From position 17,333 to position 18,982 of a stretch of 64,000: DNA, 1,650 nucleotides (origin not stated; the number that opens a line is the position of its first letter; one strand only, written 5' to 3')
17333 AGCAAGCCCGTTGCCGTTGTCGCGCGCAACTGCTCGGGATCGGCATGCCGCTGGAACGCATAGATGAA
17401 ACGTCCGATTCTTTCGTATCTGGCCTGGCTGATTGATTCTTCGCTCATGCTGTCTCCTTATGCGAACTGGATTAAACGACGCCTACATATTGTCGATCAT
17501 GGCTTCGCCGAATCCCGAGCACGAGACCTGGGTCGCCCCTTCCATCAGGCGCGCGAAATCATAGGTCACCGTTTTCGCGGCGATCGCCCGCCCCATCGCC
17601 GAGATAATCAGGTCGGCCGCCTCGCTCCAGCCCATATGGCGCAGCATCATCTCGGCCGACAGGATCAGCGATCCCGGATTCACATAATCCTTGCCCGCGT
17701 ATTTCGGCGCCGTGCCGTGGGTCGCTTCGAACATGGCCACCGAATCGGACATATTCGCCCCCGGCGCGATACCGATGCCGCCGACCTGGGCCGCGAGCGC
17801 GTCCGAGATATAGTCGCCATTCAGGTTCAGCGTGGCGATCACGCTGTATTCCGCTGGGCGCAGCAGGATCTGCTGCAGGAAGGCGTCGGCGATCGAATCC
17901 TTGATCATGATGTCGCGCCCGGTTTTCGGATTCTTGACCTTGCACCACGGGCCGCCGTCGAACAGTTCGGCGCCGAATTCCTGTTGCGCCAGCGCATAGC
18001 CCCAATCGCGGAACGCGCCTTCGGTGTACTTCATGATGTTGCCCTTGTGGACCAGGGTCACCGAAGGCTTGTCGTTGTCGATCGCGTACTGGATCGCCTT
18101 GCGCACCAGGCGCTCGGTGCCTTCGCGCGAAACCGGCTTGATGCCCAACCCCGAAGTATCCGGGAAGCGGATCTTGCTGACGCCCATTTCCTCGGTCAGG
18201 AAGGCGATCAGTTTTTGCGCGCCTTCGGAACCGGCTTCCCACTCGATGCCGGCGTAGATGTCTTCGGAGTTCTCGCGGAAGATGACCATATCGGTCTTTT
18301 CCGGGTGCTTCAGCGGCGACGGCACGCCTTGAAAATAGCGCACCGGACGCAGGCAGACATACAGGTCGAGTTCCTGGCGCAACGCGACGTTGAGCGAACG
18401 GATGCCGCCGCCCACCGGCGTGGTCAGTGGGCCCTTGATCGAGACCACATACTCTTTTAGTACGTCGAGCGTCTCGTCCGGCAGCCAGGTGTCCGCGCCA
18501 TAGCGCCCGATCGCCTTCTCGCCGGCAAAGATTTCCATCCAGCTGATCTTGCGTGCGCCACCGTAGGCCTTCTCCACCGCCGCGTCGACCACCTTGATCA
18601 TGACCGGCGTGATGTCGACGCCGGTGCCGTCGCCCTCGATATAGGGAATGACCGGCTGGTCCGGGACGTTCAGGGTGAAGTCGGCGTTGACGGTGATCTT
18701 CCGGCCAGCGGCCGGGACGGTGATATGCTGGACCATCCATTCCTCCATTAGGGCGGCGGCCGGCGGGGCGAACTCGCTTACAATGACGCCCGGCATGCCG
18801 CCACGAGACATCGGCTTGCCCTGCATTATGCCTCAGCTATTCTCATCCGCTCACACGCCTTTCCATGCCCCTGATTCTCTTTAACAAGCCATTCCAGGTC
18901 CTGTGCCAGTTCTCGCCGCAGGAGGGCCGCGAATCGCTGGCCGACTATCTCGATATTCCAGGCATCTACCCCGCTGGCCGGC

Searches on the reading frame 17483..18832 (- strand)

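Call 58: search_protein_families(library=ncbifam, proteins=[window:17483-18832:-], max_evalue=0.00001)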
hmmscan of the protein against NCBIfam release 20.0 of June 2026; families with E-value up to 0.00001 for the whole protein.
window:17483-18832:- (449 aa): 17 families
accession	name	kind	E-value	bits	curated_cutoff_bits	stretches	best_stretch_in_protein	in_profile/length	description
NF005425.0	PRK07006.1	equivalog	1.7e-242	804.5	490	1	34-449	2-416/416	NADP-dependent isocitrate dehydrogenase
TIGR00183.1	prok_nadp_idh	equivalog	4.2e-224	743.9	567.3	1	35-449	3-416/417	isocitrate dehydrogenase (NADP(+))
NF005610.0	PRK07362.1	equivalog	6.6e-163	542.7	585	2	34-289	4-265/474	NADP-dependent isocitrate dehydrogenase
NF005036.0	PRK06451.1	equivalog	1.8e-136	455.2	484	1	39-449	4-408/412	NADP-dependent isocitrate dehydrogenase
NF006673.0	PRK09222.1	equivalog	1.4e-72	245.2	509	3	307-449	199-341/482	NADP-dependent isocitrate dehydrogenase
TIGR02088.1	LEU3_arch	subfamily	1.4e-64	218.4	409.8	3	304-426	188-310/324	isopropylmalate/isohomocitrate dehydrogenases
NF006529.0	PRK08997.1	equivalog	3e-62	210.5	510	2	307-426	198-318/335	isocitrate dehydrogenase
TIGR02924.1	ICDH_alpha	equivalog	4.5e-57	194.2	561.35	2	307-449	195-337/473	isocitrate dehydrogenase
NF040626.1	AksF2_Meth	equivalog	2.9e-53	181.3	540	3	307-424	193-311/333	homoisocitrate dehydrogenase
TIGR00175.1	mito_nad_idh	equivalog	7.3e-50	170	432.4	3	306-427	195-318/334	isocitrate dehydrogenase (NAD(+))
NF040619.1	AksF_Meth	equivalog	3.7e-48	164.4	500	1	62-426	4-330/343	homoisocitrate dehydrogenase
NF002898.0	PRK03437.1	equivalog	3.2e-45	154.9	393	2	315-422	218-328/347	3-isopropylmalate dehydrogenase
TIGR02089.1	TTC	equivalog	1.4e-36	126.1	470.4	2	307-427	213-336/352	tartrate dehydrogenase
NF040855.1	iso_homocit_dh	equivalog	4.8e-36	124.7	680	2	306-426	184-302/345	isocitrate--homoisocitrate dehydrogenase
NF006048.0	PRK08194.1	equivalog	3.9e-35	121.6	501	2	308-426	211-332/352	tartrate dehydrogenase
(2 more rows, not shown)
